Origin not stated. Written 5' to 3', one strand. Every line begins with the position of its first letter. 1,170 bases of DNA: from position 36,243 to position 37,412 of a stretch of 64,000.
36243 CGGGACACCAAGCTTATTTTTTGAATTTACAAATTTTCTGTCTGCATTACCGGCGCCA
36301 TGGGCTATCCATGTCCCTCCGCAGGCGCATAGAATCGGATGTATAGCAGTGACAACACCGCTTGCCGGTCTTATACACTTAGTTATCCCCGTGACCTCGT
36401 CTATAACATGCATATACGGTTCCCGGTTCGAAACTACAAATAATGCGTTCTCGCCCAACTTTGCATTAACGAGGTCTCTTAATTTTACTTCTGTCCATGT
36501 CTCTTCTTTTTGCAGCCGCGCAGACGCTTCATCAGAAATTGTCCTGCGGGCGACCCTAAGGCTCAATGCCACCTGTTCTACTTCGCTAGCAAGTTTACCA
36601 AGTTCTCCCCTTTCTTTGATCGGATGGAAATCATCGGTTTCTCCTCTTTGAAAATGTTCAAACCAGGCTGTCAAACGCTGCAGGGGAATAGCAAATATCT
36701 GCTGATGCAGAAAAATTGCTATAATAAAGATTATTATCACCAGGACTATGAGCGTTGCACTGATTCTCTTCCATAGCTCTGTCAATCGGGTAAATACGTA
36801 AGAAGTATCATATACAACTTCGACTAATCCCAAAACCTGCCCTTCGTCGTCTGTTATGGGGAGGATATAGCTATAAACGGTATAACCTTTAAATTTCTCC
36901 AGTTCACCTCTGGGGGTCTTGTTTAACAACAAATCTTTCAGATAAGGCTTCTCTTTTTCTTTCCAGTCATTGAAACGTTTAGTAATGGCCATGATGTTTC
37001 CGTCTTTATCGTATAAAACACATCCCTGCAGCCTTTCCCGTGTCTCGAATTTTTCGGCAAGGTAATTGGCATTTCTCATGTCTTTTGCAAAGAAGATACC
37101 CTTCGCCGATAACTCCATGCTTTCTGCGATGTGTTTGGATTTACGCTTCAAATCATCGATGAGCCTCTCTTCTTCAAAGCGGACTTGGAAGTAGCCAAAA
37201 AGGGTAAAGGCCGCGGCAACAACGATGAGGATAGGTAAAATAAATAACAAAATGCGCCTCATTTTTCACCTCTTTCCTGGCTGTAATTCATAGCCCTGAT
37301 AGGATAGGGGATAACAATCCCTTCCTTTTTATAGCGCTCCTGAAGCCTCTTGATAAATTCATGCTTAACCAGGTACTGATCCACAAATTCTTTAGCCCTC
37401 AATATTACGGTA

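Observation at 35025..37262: Trehalose-6-phosphate synthase fused to a two-TM extracytoplasmic sensor and HAMP domain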

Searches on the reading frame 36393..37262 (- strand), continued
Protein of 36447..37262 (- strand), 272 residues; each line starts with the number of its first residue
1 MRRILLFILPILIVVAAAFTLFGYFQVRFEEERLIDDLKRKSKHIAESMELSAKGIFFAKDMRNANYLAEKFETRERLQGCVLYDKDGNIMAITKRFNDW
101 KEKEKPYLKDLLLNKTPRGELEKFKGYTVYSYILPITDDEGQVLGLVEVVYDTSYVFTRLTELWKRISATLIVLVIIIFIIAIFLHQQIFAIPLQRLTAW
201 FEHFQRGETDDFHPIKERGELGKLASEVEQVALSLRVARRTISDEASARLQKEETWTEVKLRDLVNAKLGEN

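Call 24: find_homologous_proteins(query=A1, max_evalue=0.00001)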
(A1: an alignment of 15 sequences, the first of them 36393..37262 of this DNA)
Query A1 (15 sequences) (290 aa, profile of the alignment): 107 proteins with E <= 0.00001 among 8000 candidates.
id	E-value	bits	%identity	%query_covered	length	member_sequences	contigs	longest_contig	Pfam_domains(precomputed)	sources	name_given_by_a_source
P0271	1.2e-106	374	74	100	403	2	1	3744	PF00982.28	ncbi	-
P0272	1.7e-103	364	79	100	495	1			PF00982.28,PF17203.11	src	-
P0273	3.7e-103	363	91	100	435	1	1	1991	PF00982.28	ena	-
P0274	8.8e-102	358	86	99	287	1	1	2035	-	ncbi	ncbi:MAG: hypothetical protein V1699_00190, partial [Candidatus Omnitrophota bacterium]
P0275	1.1e-101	358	68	100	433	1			PF00982.28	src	-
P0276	2.0e-100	354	68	100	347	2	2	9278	-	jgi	-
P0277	2.9e-100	353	58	92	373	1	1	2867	PF00672.31,PF14827.13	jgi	-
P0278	4.8e-100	353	74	100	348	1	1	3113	-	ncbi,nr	ncbi:MAG: hypothetical protein NC925_04360, partial [Candidatus Omnitrophica bacterium]|nr:hypotheti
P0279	1.1e-99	352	76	100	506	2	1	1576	PF00982.28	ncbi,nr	ncbi:MAG: trehalose-6-phosphate synthase, partial [Candidatus Omnitrophota bacterium]|nr:trehalose-6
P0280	2.1e-99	351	69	100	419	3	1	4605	PF00982.28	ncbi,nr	ncbi:MAG TPA: hypothetical protein DD648_03815, partial [Candidatus Omnitrophica bacterium]|nr:hypot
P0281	3.6e-99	350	61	100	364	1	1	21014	-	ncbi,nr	ncbi:MAG TPA: hypothetical protein PKL77_09310, partial [Candidatus Omnitrophota bacterium]|nr:hypot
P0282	5.3e-99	349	66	100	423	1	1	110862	PF00982.28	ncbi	ncbi:MAG: trehalose-6-phosphate synthase, partial [Candidatus Omnitrophota bacterium]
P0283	8.0e-99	349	59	92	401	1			PF00982.28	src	-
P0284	2.0e-98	347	64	100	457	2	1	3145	PF02743.25,PF00982.28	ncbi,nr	ncbi:MAG: trehalose-6-phosphate synthase, partial [Candidatus Omnitrophica bacterium]|nr:trehalose-6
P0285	4.3e-98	346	62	100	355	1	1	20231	-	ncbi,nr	ncbi:MAG: hypothetical protein KJ880_01025, partial [Candidatus Omnitrophica bacterium]|nr:hypotheti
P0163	1.2e-93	332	29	99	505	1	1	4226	-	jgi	jgi:uncharacterized membrane protein affecting hemolysin expression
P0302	1.5e-90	322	59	94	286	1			PF00672.31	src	-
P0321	1.2e-71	260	53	91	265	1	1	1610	PF00672.31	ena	-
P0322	5.5e-71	257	53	74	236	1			PF00672.31,PF14827.13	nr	nr:cache domain-containing protein [Candidatus Omnitrophota bacterium]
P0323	8.3e-71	257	49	93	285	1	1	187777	-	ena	-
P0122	7.5e-67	244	60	85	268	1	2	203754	PF14827.13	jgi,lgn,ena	-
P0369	2.0e-15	75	21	86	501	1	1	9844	PF00672.31,PF13581.13,PF02518.32,PF00512.32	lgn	-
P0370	2.0e-12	65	30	40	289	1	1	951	PF00672.31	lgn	-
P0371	4.8e-7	48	-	-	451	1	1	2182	PF00672.31,PF02518.32,PF00512.32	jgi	jgi:signal transduction histidine kinase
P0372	1.0e-5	43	24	72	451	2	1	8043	PF00672.31,PF02518.32,PF00512.32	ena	-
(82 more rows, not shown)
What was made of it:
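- On HAMP domain: Several close fragments carry a precomputed PF00672 annotation (call 24).
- Checked: Close fragments carry a precomputed PF00672 annotation (call 24).
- A few split versions exist in databases (call 24).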

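Call 57: predict_structure(alignment_id=A4)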
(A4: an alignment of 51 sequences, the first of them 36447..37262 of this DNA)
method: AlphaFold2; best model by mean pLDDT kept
length: 272 residues; sequences in the alignment: 51
mean_pLDDT: 84.9   pTM: 0.59
mean pLDDT of the five models: 84.9, 84.6, 84.1, 82.5, 80.4
residues with pLDDT >= 90: 88; 70-90: 167; 50-70: 16; < 50: 1
segments of 3 or more residues with pLDDT < 50: none
pLDDT, mean of each block of 10 residues (from residue 1): 73 88 91 92 91 90 91 81 90 87 81 88 86 92 91 88 91 90 85 87 84 77 85 85 81 63 71 52
secondary structure, 60 per line:
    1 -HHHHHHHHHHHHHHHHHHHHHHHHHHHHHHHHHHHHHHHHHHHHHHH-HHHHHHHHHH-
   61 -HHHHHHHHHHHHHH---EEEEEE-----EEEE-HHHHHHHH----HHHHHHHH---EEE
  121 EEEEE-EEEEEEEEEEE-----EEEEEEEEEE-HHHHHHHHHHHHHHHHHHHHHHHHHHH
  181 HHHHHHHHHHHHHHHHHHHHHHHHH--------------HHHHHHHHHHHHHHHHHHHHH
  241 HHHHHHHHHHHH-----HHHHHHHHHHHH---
elements in order: H2-48 H50-59 H62-75 E79-84 E90-93 H95-102 H107-114 E118-125 E127-137 E143-152 H154-205 H220-252 H258-269

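Call 60: fold_search(model_id=the predicted structure, library=pdb)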
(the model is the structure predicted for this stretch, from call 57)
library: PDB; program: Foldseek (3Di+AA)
matches with E <= 10: 1367; with E <= 0.001: 53
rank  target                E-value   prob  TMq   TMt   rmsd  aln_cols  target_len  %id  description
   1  9a5d_A                4.3e-12  1.00  0.66  0.33   5.4       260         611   14  Integrative model of WALK-YYCH by crosslinking MS and deep learning (released 2024-09-18)
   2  5is1                  1.1e-06  1.00  0.39  0.68   3.9       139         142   19  Crystal structure of the extracellular domain of sensor histidine kinase YycG from Staphylococcus aureus at 2.0 Angstrom (released 2016-07-20)
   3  4ywz_A                1.9e-06  1.00  0.42  0.73   3.3       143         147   20  Crystal structure of the extracellular receptor domain of the essential sensor kinase WalK from Staphylococcus aureus (released 2016-03-30)
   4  7dud_A                3.7e-06  1.00  0.43  0.75   3.1       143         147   20  Crystal Structure of erWalK (released 2022-01-19)
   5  9a65_B                5.2e-06  1.00  0.37  0.18  16.2       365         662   11  Integrative model of YVAQ-MCPB by crosslinking MS and deep learning (released 2024-09-18)
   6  4ywz_B                7.5e-06  1.00  0.43  0.77   2.9       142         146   20  Crystal structure of the extracellular receptor domain of the essential sensor kinase WalK from Staphylococcus aureus (released 2016-03-30)
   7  4i5s_B                2.9e-05  1.00  0.26  0.19  25.7       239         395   15  Structure and function of sensor histidine kinase (released 2013-03-27)
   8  4jgo_A                8.0e-05  1.00  0.36  0.46   5.7       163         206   13  The crystal structure of sporulation kinase d sensor domain from Bacillus subtilis subsp. (released 2013-05-15)
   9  4jgo_B                8.5e-05  1.00  0.44  0.56   3.8       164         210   12  The crystal structure of sporulation kinase d sensor domain from Bacillus subtilis subsp. (released 2013-05-15)
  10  9a69_B                9.0e-05  1.00  0.36  0.18   7.5       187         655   18  Integrative model of MCPB-MCPC by crosslinking MS and deep learning (released 2024-09-18)
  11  2j80_B                1.0e-04  1.00  0.38  0.78   2.8       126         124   18  Structure of Citrate-bound Periplasmic Domain of Sensor Histidine Kinase CitA (released 2007-10-23)
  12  3by8                  1.0e-04  1.00  0.38  0.71   3.8       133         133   16  Crystal Structure of the E.coli DcuS Sensor Domain (released 2008-08-12)
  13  4jgr_B                1.0e-04  1.00  0.41  0.52   4.2       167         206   13  The crystal structure of sporulation kinase D mutant sensor domain, R131A, from Bacillus subtilis subsp at 2.4A resolu (released 2013-05-15)
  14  1p0z_A                1.1e-04  1.00  0.38  0.75   2.9       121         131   16  Sensor Kinase CitA binding domain (released 2003-08-19)
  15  2j80_A                1.1e-04  1.00  0.39  0.76   2.8       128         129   18  Structure of Citrate-bound Periplasmic Domain of Sensor Histidine Kinase CitA (released 2007-10-23)
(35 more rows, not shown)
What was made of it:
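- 36768..37181 (-): Periplasmic PAS/sCache-like sensor domain (aa ~28-165). It matches WalK (TMt 0.68-0.77), KinD, CitA and DcuS (calls 57, 60).
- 36549..36692 (-): HAMP domain (aa ~191-238): helix AS1 from P193, connector 206-219, helix AS2 from ~220 (ELGKL...). Foldseek matches WalK TM-sensor-TM-HAMP (call 60).
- On Cache / extracytoplasmic PAS (PDC, sCache) sensor domains: Foldseek gives WalK 5is1/4ywz/7dud at E ~1e-6 (TMt 0.68-0.77) and KinD, CitA and DcuS at ~1e-4 (calls 57, 60).
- Closest known: WalK. Same: Best structural match (9a5d_A E 4e-12 over 260 columns; S. aureus WalK extracellular domain TMt 0.68-0.77; call 60).
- Checked: The AF2 N-terminal model matches full-length WalK (9a5d_A, E 4e-12, 260 columns; call 60).
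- Foldseek's best hit is the WalK TM-sensor-TM-HAMP module (call 60). The fold class (sCache/PDC: CitA, DcuS, KinD, Tlp3) typically binds small ligands (call 60).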

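Call 61: find_encoding_contigs(protein=P0122, flank=5000, max_places=2)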
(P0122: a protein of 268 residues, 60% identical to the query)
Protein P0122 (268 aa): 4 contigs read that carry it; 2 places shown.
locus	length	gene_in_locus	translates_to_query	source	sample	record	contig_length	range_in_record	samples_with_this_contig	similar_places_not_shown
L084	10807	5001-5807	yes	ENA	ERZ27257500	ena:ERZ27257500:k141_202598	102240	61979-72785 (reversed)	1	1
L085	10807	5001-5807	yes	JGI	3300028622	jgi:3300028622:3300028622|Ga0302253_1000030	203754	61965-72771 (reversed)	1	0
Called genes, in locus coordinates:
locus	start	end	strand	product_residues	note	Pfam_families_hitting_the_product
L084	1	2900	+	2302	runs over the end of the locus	-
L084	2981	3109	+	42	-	-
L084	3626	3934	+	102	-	-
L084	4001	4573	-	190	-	PF02525:Flavodoxin_2, PF03358:FMN_red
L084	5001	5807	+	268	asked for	PF14827:dCache_3 (weak)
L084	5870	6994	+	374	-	PF00982:Glyco_transf_20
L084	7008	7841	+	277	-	PF05116:S6PP (weak), PF02358:Trehalose_PPase, PF08282:Hydrolase_3 (faint)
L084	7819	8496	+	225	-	PF19027:DUF5752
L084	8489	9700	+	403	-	PF21269:TreT_GT1, PF00534:Glycos_transf_1, PF20706:GT4-conflict (weak), PF13692:Glyco_trans_1_4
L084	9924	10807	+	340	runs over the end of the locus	-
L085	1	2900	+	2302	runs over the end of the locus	-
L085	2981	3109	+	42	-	-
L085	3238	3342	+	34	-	-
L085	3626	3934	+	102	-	-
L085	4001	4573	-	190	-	PF02525:Flavodoxin_2, PF03358:FMN_red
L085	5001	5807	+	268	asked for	PF14827:dCache_3 (weak)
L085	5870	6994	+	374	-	PF00982:Glyco_transf_20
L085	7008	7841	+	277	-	PF05116:S6PP (weak), PF02358:Trehalose_PPase, PF08282:Hydrolase_3 (faint)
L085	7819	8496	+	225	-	PF19027:DUF5752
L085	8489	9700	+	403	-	PF21269:TreT_GT1, PF00534:Glycos_transf_1, PF20706:GT4-conflict (weak), PF13692:Glyco_trans_1_4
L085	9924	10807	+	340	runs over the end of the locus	-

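Call 62: find_encoding_contigs(protein=P0323, flank=5000, max_places=2)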
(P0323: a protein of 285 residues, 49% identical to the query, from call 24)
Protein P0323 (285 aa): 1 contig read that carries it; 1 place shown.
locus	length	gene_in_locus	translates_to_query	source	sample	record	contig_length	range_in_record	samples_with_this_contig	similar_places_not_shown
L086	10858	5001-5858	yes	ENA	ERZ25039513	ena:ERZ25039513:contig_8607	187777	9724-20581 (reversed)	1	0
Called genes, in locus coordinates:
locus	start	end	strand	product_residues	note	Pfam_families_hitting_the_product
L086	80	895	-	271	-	PF01609:DDE_Tnp_1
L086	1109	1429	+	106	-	PF04945:YHS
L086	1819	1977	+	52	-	-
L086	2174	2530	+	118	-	-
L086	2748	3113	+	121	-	-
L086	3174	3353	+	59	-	-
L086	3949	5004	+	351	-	PF21088:MS_channel_1st (weak), PF00924:MS_channel_2nd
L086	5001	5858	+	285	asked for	-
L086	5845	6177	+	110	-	-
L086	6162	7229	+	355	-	PF00982:Glyco_transf_20, PF00534:Glycos_transf_1 (faint)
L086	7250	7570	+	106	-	PF02358:Trehalose_PPase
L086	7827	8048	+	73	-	PF02358:Trehalose_PPase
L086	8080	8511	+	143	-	-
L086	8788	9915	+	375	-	PF07854:DUF1646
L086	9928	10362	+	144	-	PF19027:DUF5752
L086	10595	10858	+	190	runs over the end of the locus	PF21269:TreT_GT1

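Call 64: search_protein_families(library=pfam, alignment_id=A1, max_evalue=0.01)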
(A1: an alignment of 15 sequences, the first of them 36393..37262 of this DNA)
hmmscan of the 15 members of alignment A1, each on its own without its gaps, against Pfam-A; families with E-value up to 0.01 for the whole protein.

A. member 1, window:36393-37262:- (290 aa): 3 families
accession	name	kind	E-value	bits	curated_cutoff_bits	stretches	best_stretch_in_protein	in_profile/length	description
PF02743.24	dCache_1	-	2.4e-05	24.4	45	1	62-161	53-160/240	Cache domain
PF17203.10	sCache_3_2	-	0.0012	19.4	28.4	1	32-154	4-129/140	Single cache domain 3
PF14827.12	dCache_3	-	0.0025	17.9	25.7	1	70-163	53-154/239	Double sensory domain of two-component sensor kinase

B. families by the number of members that match (of 15 scanned): 8 families
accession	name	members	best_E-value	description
PF17203.10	sCache_3_2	4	0.0012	Single cache domain 3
PF10144.15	SMP_2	3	0.00048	Bacterial virulence factor haemolysin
PF14827.12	dCache_3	2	1.2e-06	Double sensory domain of two-component sensor kinase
PF00672.30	HAMP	2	2e-06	HAMP domain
PF02743.24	dCache_1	2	2.4e-05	Cache domain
PF18719.7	ArlS_N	1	0.00018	ArlS sensor domain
PF04932.20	Wzy_C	1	0.0023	O-Antigen ligase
PF17152.10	CHASE8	1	0.0082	Periplasmic sensor domain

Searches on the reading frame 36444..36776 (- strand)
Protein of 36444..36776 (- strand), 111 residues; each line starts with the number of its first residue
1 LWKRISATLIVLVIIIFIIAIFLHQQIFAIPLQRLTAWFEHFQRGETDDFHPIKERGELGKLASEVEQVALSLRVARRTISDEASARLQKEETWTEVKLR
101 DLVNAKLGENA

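Call 6: search_protein_families(library=pfam, proteins=[window:36444-36776:-], max_evalue=10)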
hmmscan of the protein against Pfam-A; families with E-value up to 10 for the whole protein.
seq(111 aa): 3 families
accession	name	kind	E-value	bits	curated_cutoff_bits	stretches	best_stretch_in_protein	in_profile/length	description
PF00672.30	HAMP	-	0.051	14.3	25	1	31-74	9-52/53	HAMP domain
PF19325.4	RNF152_C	-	0.6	10.9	27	1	2-25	99-122/136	E3 ubiquitin-protein ligase RNF152 C-terminus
PF16165.10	Ferlin_C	-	0.65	10.4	29.4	1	1-33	118-149/154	Ferlin C-terminus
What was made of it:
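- Pfam HAMP does not reach its gathering score on this protein (call 6).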

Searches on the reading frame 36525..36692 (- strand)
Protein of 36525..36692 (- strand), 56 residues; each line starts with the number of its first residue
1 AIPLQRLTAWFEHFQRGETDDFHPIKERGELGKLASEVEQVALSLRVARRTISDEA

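Call 6: search_protein_families(library=pfam, proteins=[window:36525-36692:-], max_evalue=10)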
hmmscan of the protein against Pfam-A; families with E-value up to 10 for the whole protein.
seq(56 aa): 1 family
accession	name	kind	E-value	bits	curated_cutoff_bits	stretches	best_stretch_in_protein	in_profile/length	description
PF00672.30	HAMP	-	0.009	16.8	25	1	3-46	9-52/53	HAMP domain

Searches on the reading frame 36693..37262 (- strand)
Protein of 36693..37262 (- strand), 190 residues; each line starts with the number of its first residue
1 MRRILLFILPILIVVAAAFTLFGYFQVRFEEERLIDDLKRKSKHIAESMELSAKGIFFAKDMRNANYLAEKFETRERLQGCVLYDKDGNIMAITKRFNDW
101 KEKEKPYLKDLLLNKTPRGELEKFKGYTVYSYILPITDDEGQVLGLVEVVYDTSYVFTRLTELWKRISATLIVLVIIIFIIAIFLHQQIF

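Call 6: search_protein_families(library=pfam, proteins=[window:36693-37262:-], max_evalue=10)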
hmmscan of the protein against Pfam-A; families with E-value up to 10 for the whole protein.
seq(190 aa): 6 families
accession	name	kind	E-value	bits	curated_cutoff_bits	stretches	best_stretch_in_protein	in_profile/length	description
PF02743.24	dCache_1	-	9.4e-06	25.8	45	1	62-162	53-161/240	Cache domain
PF17203.10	sCache_3_2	-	0.00051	20.6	28.4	1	32-154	4-129/140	Single cache domain 3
PF14827.12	dCache_3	-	0.00095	19.2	25.7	1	69-163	52-154/239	Double sensory domain of two-component sensor kinase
PF08448.16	PAS_4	-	0.14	12.8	23.1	1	128-153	80-105/110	PAS fold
PF22309.2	HK-GC-Chemotax_sensor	-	0.17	12.4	27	1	48-151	14-120/122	HK/GC/Chemotaxis protein-like, sensor domain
PF25589.1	DUF7935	-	0.42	10.5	27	1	3-46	5-48/171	Family of unknown function (DUF7935)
